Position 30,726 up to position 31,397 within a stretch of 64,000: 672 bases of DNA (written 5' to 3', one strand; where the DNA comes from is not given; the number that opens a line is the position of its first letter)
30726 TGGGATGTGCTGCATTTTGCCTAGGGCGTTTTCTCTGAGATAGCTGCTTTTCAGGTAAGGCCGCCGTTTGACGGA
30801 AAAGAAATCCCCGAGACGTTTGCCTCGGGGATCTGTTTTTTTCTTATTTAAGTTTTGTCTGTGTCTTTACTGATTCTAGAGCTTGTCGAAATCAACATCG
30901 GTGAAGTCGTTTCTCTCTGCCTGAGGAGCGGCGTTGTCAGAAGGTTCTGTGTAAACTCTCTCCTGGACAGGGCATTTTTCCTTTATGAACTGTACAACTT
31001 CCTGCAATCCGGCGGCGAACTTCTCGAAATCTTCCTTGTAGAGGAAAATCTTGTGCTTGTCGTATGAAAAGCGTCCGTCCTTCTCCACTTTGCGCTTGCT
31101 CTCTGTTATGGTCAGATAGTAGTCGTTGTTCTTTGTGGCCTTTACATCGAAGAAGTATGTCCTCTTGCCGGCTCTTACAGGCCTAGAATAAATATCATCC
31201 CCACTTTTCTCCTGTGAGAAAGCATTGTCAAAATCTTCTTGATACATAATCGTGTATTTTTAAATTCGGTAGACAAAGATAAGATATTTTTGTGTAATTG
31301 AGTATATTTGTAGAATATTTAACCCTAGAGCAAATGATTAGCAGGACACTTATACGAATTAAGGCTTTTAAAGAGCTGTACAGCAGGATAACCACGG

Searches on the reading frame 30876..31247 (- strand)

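Call 3: search_protein_families(library=pfam, proteins=[window:30876-31247:-], max_evalue=0.1)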
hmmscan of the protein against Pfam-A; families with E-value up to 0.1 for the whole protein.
window:30876-31247:- (123 aa): 1 family
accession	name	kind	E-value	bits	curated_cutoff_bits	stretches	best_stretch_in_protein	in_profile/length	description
PF11680.14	DUF3276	-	2.2e-37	128.5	23.1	1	13-108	6-104/131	Protein of unknown function (DUF3276)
